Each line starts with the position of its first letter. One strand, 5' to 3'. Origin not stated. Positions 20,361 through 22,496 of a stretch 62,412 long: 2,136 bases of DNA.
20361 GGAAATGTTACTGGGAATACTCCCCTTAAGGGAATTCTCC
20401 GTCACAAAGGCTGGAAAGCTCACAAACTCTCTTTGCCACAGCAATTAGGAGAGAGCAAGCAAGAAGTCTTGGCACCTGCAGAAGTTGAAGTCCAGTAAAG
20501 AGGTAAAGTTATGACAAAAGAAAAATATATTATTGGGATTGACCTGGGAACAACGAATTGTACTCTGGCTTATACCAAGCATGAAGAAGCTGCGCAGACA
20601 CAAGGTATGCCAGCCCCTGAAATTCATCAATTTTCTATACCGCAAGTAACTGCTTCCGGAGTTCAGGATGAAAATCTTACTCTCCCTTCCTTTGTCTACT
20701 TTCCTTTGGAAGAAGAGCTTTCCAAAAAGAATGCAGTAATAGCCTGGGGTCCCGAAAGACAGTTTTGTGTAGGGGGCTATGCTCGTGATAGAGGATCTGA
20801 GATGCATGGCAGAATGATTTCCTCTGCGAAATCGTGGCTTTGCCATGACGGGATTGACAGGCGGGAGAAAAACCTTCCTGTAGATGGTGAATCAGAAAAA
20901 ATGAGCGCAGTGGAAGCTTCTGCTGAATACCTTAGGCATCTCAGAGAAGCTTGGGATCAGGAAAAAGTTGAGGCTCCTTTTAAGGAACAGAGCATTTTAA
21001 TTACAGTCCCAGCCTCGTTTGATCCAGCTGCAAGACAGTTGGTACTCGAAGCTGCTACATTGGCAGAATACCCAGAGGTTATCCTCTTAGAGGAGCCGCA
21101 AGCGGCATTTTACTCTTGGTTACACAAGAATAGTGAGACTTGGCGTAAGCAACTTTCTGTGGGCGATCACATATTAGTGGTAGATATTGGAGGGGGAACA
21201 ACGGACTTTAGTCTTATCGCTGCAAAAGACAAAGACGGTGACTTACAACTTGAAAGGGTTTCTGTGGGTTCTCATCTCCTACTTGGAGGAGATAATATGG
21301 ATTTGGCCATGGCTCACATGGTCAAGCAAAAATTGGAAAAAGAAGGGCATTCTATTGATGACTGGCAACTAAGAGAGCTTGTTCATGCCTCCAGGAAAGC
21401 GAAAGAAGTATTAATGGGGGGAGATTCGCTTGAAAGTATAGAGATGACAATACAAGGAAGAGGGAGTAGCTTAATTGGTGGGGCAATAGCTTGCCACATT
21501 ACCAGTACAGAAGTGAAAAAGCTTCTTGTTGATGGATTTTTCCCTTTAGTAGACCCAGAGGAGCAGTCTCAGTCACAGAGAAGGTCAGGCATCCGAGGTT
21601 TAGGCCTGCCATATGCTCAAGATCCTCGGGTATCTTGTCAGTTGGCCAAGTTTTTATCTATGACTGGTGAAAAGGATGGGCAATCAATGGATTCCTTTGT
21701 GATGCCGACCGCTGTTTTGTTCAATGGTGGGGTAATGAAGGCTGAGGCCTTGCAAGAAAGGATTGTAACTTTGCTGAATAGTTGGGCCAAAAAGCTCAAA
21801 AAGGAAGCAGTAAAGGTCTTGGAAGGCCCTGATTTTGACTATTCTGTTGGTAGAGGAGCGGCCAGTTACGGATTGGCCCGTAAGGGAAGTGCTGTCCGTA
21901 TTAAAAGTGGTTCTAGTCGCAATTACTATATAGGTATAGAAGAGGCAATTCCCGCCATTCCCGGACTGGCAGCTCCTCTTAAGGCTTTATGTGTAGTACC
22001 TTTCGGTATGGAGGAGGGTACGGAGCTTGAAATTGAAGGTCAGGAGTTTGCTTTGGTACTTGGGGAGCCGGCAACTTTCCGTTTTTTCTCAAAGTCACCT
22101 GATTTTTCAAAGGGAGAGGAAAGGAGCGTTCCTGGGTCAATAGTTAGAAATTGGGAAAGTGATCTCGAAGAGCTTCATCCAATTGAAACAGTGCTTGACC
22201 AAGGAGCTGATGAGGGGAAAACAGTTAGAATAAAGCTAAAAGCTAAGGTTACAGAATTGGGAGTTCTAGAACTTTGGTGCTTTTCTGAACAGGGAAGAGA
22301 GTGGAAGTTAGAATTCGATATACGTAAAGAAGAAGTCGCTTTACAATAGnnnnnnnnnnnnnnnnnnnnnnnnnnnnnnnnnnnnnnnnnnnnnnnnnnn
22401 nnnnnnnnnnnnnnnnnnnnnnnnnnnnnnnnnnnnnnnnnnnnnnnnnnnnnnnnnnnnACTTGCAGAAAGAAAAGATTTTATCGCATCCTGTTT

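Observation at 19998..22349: DUF2760-like protein coupled to an atypical Hsp70-family ATPase: an uncharacterised two-gene module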

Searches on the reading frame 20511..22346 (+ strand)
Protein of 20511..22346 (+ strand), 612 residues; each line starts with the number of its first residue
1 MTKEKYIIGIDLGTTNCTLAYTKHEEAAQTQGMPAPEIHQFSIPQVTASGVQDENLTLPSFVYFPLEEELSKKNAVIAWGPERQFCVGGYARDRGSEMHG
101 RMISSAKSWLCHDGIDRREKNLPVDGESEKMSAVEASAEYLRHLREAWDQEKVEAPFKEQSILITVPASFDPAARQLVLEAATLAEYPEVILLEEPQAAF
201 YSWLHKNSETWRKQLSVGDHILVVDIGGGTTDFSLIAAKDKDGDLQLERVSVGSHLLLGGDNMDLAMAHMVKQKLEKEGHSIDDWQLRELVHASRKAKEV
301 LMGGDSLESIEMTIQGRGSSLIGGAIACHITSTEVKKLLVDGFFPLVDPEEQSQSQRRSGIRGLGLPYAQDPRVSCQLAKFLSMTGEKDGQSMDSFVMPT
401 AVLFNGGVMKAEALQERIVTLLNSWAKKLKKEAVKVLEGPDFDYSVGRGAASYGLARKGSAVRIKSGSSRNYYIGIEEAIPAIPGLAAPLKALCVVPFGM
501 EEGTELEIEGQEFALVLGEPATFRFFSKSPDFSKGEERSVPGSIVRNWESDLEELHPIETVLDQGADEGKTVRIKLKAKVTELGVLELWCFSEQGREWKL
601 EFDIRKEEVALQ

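Call 3: search_protein_families(library=pfam, proteins=[window:20511-22346:+], max_evalue=1)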
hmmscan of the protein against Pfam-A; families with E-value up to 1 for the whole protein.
window:20511-22346:+ (612 aa): 6 families
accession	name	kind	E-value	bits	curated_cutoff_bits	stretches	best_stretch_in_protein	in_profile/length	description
PF00012.26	HSP70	-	2.4e-19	69.5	20.6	2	57-303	32-269/599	Hsp70 protein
PF06723.19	MreB_Mbl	-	8.1e-08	31.9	27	1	144-340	78-247/327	MreB/Mbl protein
PF01869.26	BcrAD_BadFG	-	0.082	12.9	31.5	0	395-425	223-247/271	BadF/BadG/BcrA/BcrD ATPase family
PF00480.26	ROK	-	0.095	12.6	22.9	1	396-440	232-277/294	ROK family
PF13941.12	MutL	-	0.23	10.6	27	1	213-241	239-266/450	MutL protein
PF22128.2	Alp7A_like_C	-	0.35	11.1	22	1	221-240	2-21/156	Alp7A C-terminal domain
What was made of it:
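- Checked: The 612-aa ORF matches PF00012 Hsp70 at 69.5 bits, but only over profile positions 32-269 of 599 (call 3).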

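Call 4: search_protein_families(library=ncbifam, proteins=[window:20511-22346:+], max_evalue=1)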
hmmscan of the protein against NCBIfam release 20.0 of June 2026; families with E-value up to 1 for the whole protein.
window:20511-22346:+ (612 aa): 14 families
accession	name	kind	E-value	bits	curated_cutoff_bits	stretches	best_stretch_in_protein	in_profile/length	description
NF003520.0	PRK05183.1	subfamily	2e-23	82.7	620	1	3-316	17-294/621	Fe-S protein assembly chaperone HscA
TIGR01991.1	HscA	equivalog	6.7e-23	81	708.55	1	52-316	27-273/600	Fe-S protein assembly chaperone HscA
NF002399.0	PRK01433.1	equivalog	4.7e-18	65.1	743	1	112-315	97-278/595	Fe-S protein assembly chaperone HscA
NF001413.0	PRK00290.1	equivalog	2.3e-17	62.6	648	1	6-301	3-265/625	molecular chaperone DnaK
TIGR02350.1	prok_dnaK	equivalog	2.2e-16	59.4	822.55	1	7-302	2-265/596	molecular chaperone DnaK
NF009947.0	PRK13411.1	equivalog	1.5e-12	46.4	1002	1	114-299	91-265/662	molecular chaperone DnaK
NF009946.0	PRK13410.1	equivalog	4.9e-11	41.5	1019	1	135-303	114-270/669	molecular chaperone DnaK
TIGR00904.1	mreB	subfamily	1.3e-08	34.3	365.75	1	157-277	96-199/334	MreB/Mrl family cell shape determining protein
NF008673.0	PRK11678.1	equivalog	4.2e-08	32.5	331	1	103-269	106-261/450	molecular chaperone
NF010539.0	PRK13927.1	subfamily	8.9e-08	31.4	293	1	157-277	97-200/339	rod shape-determining protein MreB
NF053558.1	BeeR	equivalog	3.7e-07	29.5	530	1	132-281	77-214/349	BeeR family actin-like protein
NF010540.1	PRK13929.1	exception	2.3e-05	23.6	515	1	150-344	89-256/334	rod-share determining protein MreBH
NF011660.0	PRK15080.1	equivalog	0.0025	17.1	182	1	222-276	144-199/277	ethanolamine utilization protein EutJ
TIGR00968.1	3a0106s01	subfamily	0.025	14.1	342.75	1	167-216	128-177/237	sulfate ABC transporter ATP-binding protein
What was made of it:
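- On DnaK (NCBIfam TIGR02350 / NF001413): 59.4 and 62.6 bits (call 4).
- On HscA (NCBIfam TIGR01991 / NF003520): 81.0 and 82.7 bits (call 4).
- Closest known: DnaK-GrpE. Different: The ATPase domain is enlarged by insertions to about 460 aa. Scores are 59-63 bits against DnaK cut-offs of 648-822 (call 4).
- The best (weak) NCBIfam hits are to HscA models (call 4). The HscA scores are 81-83 bits against cut-offs of 620-708 (call 4).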

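Call 5: search_protein_families(library=padloc, proteins=[window:20511-22346:+], max_evalue=1)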
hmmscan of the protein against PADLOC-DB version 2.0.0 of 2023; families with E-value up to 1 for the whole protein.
window:20511-22346:+ (612 aa): 1 family
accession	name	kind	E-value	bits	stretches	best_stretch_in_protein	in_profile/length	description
PDLC04731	PDC-M61B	-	0.00013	18.8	1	216-303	345-436/588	-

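Call 7: search_solved_structures(query=window:20511-22346:+, max_evalue=0.01, show_alignments=1)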
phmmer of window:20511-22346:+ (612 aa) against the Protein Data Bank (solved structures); distinct sequences matched with E-value up to 0.01: 120 (the best 60 are shown).
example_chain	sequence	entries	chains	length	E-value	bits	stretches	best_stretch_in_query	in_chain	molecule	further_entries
7n46_A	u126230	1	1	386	2.9e-11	45.7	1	124-303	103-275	Chaperone protein DnaK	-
1dkg_D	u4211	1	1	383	3e-11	45.7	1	124-302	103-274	MOLECULAR CHAPERONE DNAK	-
2kho_A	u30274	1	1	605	1.1e-10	43.8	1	125-303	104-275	Heat shock protein 70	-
7rax_A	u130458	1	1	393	1.6e-10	43.3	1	124-303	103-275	Chaperone protein DnaK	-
2v7y_A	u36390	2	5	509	2.3e-10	42.8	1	124-304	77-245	CHAPERONE PROTEIN DNAK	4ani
7krv_B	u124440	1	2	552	2.4e-10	42.7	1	125-303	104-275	Chaperone protein DnaK fused with substrate peptide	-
7kzu_A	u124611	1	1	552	4.6e-10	41.8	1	125-303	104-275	Chaperone protein DnaK fused with substrate peptide,Chaperone protein DnaK fused with subs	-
7kru_B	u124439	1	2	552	4.7e-10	41.7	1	125-303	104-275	Chaperone protein DnaK fused with substrate peptide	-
4jn4_A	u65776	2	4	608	5.2e-10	41.6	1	125-303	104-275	Chaperone protein DnaK | Hsp70 CHAPERONE DnaK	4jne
7krt_A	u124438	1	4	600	5.6e-10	41.5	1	125-303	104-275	Chaperone protein DnaK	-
4b9q_A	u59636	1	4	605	5.7e-10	41.4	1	125-303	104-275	CHAPERONE PROTEIN DNAK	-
7ko2_A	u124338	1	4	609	5.8e-10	41.4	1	125-303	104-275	Chaperone protein DnaK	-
5nro_A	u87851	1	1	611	5.9e-10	41.4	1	125-303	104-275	Chaperone protein DnaK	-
7krw_C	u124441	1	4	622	6.1e-10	41.3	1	125-303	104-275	Chaperone protein DnaK fused with substrate peptide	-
7kzi_A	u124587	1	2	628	6.3e-10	41.3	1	125-303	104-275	Chaperone protein DnaK fused with substrate peptide,Chaperone protein DnaK fused with subs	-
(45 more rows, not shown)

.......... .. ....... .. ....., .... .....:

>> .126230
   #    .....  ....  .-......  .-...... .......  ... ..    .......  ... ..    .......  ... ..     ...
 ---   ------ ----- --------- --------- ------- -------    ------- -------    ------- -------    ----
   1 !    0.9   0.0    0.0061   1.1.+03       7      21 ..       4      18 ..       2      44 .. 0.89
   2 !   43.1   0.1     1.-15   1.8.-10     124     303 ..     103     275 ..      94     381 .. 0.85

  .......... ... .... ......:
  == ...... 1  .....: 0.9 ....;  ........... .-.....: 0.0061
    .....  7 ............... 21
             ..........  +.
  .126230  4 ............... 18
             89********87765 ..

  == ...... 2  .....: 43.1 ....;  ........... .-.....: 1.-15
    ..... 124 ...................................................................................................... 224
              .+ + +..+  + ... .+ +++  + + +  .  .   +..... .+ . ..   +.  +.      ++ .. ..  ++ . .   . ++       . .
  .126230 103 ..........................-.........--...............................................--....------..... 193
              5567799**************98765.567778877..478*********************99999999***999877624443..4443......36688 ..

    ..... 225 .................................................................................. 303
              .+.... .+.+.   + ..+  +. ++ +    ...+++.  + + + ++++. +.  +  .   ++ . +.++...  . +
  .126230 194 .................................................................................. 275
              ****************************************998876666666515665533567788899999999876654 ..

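Call 9: find_homologous_proteins(query=window:20511-22346:+, max_evalue=0.00001)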
Query window:20511-22346:+ (612 aa): 8000 proteins with E <= 0.00001 among 8000 candidates; the best 120 are listed.
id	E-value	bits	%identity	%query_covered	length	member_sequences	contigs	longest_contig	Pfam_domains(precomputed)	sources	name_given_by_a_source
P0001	0.0e+0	1378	100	100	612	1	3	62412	PF00012.27,PF06723.20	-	-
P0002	0.0e+0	1234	89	100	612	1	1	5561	PF00012.27,PF06723.20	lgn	-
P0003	0.0e+0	1204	87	100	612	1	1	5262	PF00012.27,PF06723.20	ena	-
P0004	1.3e-257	874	64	99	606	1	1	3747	PF00012.27,PF06723.20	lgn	-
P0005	1.3e-256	871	62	100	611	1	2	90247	PF00012.27,PF06723.20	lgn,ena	-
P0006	1.8e-256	870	63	99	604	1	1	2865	PF00012.27,PF06723.20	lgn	-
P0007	1.2e-255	868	62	99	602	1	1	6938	PF00012.27,PF06723.20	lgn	-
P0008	2.1e-255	867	62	99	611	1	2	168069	PF00012.27,PF06723.20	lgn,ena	-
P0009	1.1e-254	864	63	98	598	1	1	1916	PF00012.27,PF06723.20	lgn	-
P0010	3.2e-254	863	62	99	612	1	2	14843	PF00012.27,PF06723.20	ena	-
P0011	1.7e-253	861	63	99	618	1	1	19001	PF00012.27,PF06723.20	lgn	-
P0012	1.8e-253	860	62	100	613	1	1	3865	PF00012.27,PF06723.20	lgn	-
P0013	1.2e-252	858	63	99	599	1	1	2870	PF00012.27,PF06723.20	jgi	jgi:molecular chaperone DnaK (HSP70)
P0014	1.3e-252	858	63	99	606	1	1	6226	PF00012.27,PF06723.20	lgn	-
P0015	2.8e-252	857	62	98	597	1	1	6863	PF00012.27,PF06723.20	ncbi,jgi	jgi:molecular chaperone DnaK (HSP70)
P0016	3.9e-252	856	61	100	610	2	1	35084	PF00012.27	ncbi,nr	ncbi:MAG: Hsp70 family protein [Parachlamydiaceae bacterium]|nr:Hsp70 family protein [Parachlamydiac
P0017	8.7e-252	855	63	99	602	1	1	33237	PF00012.27,PF06723.20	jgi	jgi:molecular chaperone DnaK (HSP70)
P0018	1.1e-251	855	61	99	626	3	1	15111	PF00012.27,PF06723.20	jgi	-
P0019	1.1e-251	855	62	99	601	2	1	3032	PF00012.27,PF06723.20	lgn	-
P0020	2.3e-251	854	63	99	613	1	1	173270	PF00012.27,PF06723.20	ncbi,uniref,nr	ncbi:Hsp70 family protein [Candidatus Protochlamydia phocaeensis]|uniref:Hsp70 family protein n=1 Ta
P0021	4.0e-251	853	61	99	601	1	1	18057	PF00012.27,PF06723.20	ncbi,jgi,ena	-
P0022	1.5e-250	851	61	99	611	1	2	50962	PF00012.27,PF06723.20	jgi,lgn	jgi:molecular chaperone DnaK (HSP70)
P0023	2.1e-250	850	64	98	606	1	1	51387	PF00012.27,PF06723.20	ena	-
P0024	3.5e-250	850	61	100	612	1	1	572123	PF00012.27,PF06723.20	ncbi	-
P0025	3.6e-250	850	60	100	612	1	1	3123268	PF00012.27,PF06723.20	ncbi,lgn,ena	-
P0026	7.8e-250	848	63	98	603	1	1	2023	PF00012.27,PF06723.20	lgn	-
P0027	9.3e-250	848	61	99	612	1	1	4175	PF00012.27,PF06723.20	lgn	-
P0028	1.5e-249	848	61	100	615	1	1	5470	PF00012.27,PF06723.20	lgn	-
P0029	2.4e-249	847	61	99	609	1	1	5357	PF00012.27,PF06723.20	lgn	-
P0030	3.4e-249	846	63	98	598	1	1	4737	PF00012.27,PF06723.20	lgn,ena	-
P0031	3.4e-249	846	61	98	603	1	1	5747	PF00012.27,PF06723.20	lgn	-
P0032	3.9e-249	846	61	99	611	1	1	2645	PF00012.27,PF06723.20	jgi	jgi:Hsp70 protein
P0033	4.4e-249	846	62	99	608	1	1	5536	PF00012.27,PF06723.20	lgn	-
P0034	4.8e-249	846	61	99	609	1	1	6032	PF00012.27,PF06723.20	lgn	-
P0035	6.8e-249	845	60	99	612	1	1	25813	PF00012.27,PF06723.20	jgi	jgi:molecular chaperone DnaK (HSP70)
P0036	8.4e-249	845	61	100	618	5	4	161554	PF00012.27,PF06723.20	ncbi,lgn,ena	-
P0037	8.7e-249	845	61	99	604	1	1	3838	PF00012.27,PF06723.20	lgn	-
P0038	1.1e-248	845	60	99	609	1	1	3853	PF00012.27,PF06723.20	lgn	-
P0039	1.7e-248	844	62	98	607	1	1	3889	PF00012.27,PF06723.20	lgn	-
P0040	2.5e-248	843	62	99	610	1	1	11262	PF00012.27,PF06723.20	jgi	jgi:molecular chaperone DnaK (HSP70)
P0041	2.7e-248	843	60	99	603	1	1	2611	PF00012.27,PF06723.20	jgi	jgi:molecular chaperone DnaK (HSP70)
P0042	2.8e-248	843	60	98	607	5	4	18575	PF00012.27,PF06723.20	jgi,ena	-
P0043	3.1e-248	843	62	99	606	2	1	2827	PF00012.27,PF06723.20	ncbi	-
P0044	4.1e-248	843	60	100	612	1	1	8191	PF00012.27,PF06723.20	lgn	-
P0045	4.2e-248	843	62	99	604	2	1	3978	PF00012.27,PF06723.20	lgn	-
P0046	6.2e-248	842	61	99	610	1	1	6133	PF00012.27,PF06723.20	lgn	-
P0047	7.2e-248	842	60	99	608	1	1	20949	PF00012.27,PF06723.20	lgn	-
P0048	7.6e-248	842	61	99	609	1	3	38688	PF00012.27,PF06723.20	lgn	-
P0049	7.7e-248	842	60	99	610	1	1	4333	PF00012.27,PF06723.20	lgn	-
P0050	9.0e-248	842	61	99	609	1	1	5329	PF00012.27,PF06723.20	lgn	-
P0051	1.8e-247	841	61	99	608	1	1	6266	PF00012.27,PF06723.20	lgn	-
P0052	2.2e-247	840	61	99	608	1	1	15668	PF00012.27,PF06723.20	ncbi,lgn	-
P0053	3.3e-247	840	60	99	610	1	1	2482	PF00012.27,PF06723.20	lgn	-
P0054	3.6e-247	840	62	98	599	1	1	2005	PF00012.27,PF06723.20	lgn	-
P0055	3.6e-247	840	63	98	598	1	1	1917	PF00012.27,PF06723.20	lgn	-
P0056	4.7e-247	839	61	99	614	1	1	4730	PF00012.27,PF06723.20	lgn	-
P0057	5.8e-247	839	60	100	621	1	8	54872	PF00012.27,PF06723.20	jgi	jgi:hypothetical protein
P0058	1.1e-246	838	59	100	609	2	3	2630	PF00012.27,PF06723.20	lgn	-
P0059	1.3e-246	838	62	98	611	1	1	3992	PF00012.27,PF06723.20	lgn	-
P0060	1.7e-246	837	61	98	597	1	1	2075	PF00012.27,PF06723.20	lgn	-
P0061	2.0e-246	837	61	99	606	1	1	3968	PF00012.27,PF06723.20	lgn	-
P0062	2.0e-246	837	60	99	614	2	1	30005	PF00012.27,PF06723.20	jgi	jgi:molecular chaperone DnaK (HSP70)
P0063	3.4e-246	836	61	99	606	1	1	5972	PF00012.27,PF06723.20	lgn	-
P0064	3.9e-246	836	61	100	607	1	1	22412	PF00012.27,PF06723.20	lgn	-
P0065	5.5e-246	836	61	99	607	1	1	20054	PF00012.27,PF06723.20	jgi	jgi:molecular chaperone DnaK (HSP70)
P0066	7.4e-246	835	61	99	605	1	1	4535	PF00012.27,PF06723.20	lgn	-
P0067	7.5e-246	835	60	100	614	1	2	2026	PF00012.27,PF06723.20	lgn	-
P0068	9.0e-246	835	59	99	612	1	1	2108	PF00012.27,PF06723.20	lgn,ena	-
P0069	9.3e-246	835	61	99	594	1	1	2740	PF00012.27,PF06723.20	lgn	-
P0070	1.1e-245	835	61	99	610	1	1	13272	PF00012.27,PF06723.20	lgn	-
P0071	1.2e-245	835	60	99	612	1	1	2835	PF00012.27,PF06723.20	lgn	-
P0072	1.4e-245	834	60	99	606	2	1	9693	PF00012.27,PF06723.20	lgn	-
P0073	1.5e-245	834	61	99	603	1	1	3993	PF00012.27,PF06723.20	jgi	jgi:hypothetical protein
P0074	1.8e-245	834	60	100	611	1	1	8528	PF00012.27,PF06723.20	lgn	-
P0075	2.0e-245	834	58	100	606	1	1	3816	PF00012.27,PF06723.20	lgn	-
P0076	2.6e-245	834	60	99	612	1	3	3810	PF00012.27,PF06723.20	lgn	-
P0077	3.2e-245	833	62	99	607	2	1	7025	PF00012.27,PF06723.20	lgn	-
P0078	4.7e-245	833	60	98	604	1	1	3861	PF00012.27,PF06723.20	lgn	-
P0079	5.0e-245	833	60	100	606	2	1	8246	PF00012.27,PF06723.20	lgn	-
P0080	5.0e-245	833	60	99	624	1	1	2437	PF00012.27,PF06723.20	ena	-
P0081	6.7e-245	832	60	99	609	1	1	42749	PF00012.27,PF06723.20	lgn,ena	-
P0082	9.0e-245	832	60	99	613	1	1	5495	PF00012.27,PF06723.20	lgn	-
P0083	9.3e-245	832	60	99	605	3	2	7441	PF00012.27,PF06723.20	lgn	-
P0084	9.9e-245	832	60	99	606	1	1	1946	PF00012.27,PF06723.20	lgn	-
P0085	9.9e-245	832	60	99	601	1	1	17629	PF00012.27,PF06723.20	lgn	-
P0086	1.3e-244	831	60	98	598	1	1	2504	PF00012.27,PF06723.20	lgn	-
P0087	1.4e-244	831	60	99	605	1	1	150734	PF00012.27,PF06723.20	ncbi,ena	-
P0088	2.5e-244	830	61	99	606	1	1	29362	PF00012.27,PF06723.20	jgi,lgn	jgi:hypothetical protein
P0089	3.1e-244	830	59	99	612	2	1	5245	PF00012.27,PF06723.20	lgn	-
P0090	3.5e-244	830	60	99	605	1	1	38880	PF00012.27,PF06723.20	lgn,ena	-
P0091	4.6e-244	829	61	98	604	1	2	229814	PF00012.27,PF06723.20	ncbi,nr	ncbi:MAG: Hsp70 family protein [Candidatus Protochlamydia sp.]|nr:Hsp70 family protein [Candidatus P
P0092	5.1e-244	829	60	100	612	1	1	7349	PF00012.27,PF06723.20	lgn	-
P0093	5.5e-244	829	60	100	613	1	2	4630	PF00012.27,PF06723.20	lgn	-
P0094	6.3e-244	829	62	98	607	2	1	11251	PF00012.27,PF06723.20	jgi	jgi:hypothetical protein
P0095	7.3e-244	829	60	99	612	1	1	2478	PF00012.27,PF06723.20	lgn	-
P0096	7.5e-244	829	60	99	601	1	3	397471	PF00012.27,PF06723.20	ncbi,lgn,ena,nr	ncbi:MAG: Hsp70 family protein [Chlamydiales bacterium]|nr:Hsp70 family protein [Chlamydiia bacteriu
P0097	1.0e-243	828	61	98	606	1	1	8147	PF00012.27,PF06723.20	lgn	-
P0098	1.2e-243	828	61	99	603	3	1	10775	PF00012.27,PF06723.20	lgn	-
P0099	1.3e-243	828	60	99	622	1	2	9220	PF00012.27,PF06723.20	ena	-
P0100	1.8e-243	827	59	99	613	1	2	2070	PF00012.27,PF06723.20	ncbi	-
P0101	2.3e-243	827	60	99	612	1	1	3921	PF00012.27,PF06723.20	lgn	-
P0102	2.3e-243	827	59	100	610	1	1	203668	PF00012.27,PF06723.20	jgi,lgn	-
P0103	3.4e-243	827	62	99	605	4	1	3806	PF00012.27,PF06723.20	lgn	-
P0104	4.7e-243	826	59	99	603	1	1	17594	PF00012.27,PF06723.20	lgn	-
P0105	5.3e-243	826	60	99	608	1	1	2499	PF00012.27,PF06723.20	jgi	jgi:Hsp70 protein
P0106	7.0e-243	826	61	98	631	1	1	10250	PF00012.27,PF06723.20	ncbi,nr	ncbi:hypothetical protein SCG7086_BT_00020 [Chlamydiales bacterium SCGC AG-110-P3]|nr:hypothetical p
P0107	7.4e-243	825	59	99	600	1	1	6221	PF00012.27,PF06723.20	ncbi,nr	ncbi:MAG: Hsp70 family protein [Parachlamydiaceae bacterium]|nr:Hsp70 family protein [Parachlamydiac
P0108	9.2e-243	825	60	99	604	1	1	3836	PF00012.27,PF06723.20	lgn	-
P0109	1.0e-242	825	59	99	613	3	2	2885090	PF00012.27,PF06723.20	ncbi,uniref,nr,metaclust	ncbi:putative chaperone protein dnaK [Candidatus Protochlamydia naegleriophila]|uniref:Putative chap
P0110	1.1e-242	825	59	99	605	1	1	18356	PF00012.27,PF06723.20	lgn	-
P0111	1.2e-242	825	61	98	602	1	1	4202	PF00012.27,PF06723.20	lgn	-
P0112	1.3e-242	825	60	99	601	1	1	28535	PF00012.27,PF06723.20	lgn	-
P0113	1.3e-242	825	60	99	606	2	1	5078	PF00012.27,PF06723.20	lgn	-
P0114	1.8e-242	824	59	99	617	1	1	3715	PF00012.27,PF06723.20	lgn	-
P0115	1.9e-242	824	59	100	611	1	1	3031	PF00012.27,PF06723.20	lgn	-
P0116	1.9e-242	824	63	99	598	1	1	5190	PF00012.27,PF06723.20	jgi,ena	-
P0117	2.2e-242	824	59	100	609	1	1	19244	PF00012.27,PF06723.20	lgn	-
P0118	2.5e-242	824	62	94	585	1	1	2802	PF00012.27,PF06723.20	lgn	-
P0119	2.5e-242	824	58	99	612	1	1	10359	PF00012.27,PF06723.20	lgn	-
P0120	2.9e-242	823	60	98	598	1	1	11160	PF00012.27,PF06723.20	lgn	-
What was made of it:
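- Tried and rejected: The genome scan depends on two exact peptide patterns, and it missed at least one cultured species known from call 9 to carry the genes.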

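Call 27: predict_structure(alignment_id=A1)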
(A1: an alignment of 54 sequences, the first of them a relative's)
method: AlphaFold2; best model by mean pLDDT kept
length: 612 residues; sequences in the alignment: 54
mean_pLDDT: 84.5   pTM: 0.82
mean pLDDT of the five models: 84.5, 75.4, 73.4, 71.3, 69.5
residues with pLDDT >= 90: 265; 70-90: 265; 50-70: 65; < 50: 17
segments of 3 or more residues with pLDDT < 50: 319-322, 535-538, 607-612
pLDDT, mean of each block of 10 residues (from residue 1): 81 92 72 78 96 96 94 93 94 86 86 81 81 96 98 95 89 82 95 91 92 90 89 89 80 70 89 91 85 88 87 71 74 94 93 67 56 88 71 82 92 94 96 93 91 88 74 85 77 85 80 88 83 56 85 82 83 90 79 86 56 26
secondary structure, 60 per line:
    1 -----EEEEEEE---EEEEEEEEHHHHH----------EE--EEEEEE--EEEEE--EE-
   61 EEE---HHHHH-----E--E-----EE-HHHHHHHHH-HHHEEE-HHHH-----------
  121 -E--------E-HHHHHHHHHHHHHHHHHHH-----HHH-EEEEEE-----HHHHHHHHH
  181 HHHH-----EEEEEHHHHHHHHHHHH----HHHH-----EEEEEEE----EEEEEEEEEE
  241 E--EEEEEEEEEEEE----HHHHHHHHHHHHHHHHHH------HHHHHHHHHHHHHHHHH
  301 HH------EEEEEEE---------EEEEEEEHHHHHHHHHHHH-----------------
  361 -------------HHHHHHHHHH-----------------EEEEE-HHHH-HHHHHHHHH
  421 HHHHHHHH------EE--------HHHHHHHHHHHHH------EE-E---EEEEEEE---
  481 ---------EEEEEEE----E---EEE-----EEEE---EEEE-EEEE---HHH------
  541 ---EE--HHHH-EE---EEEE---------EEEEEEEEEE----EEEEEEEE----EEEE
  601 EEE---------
elements in order: E6-12 E16-23 H24-28 E43-48 E51-55 E61-63 H67-71 H89-97 E102-104 H106-109 H133-151 E161-166 H172-184 E190-194 H195-206 H211-214 E220-226 E231-241 E244-255 H260-277 H284-302 E309-315 E325-331 H332-343 H374-383 E401-405 H407-410 H412-428 H445-457 E471-477 E490-496 E505-507 E513-516 E520-523 E525-528 H548-551 E558-561 E571-580 E585-592 E597-603
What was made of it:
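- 20511..21890 (+): Hsp70-like gene, codons 1-460: actin-fold nucleotide-binding domain with insertions. Model in call 27.
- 21921..22349 (+): Codons 471-612 plus the stop codon: beta-rich C-terminal domain in the position of Hsp70 SBD-beta, with no helical lid. Ten strands between residues 471 and 603, and no helices of lid type (call 27).
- On Hsp70 superfamily (PF00012): The protein ends 9 residues after the last beta strand, and the model has no helices after residue 551 (call 27).
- Checked: In the AlphaFold model about 75 of those residues still belong to the ATPase domain (to roughly residue 460), and only residues 471-603 form a separate beta-rich domain (call 27).
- The absence of a lid argues against classical client trapping (call 27).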
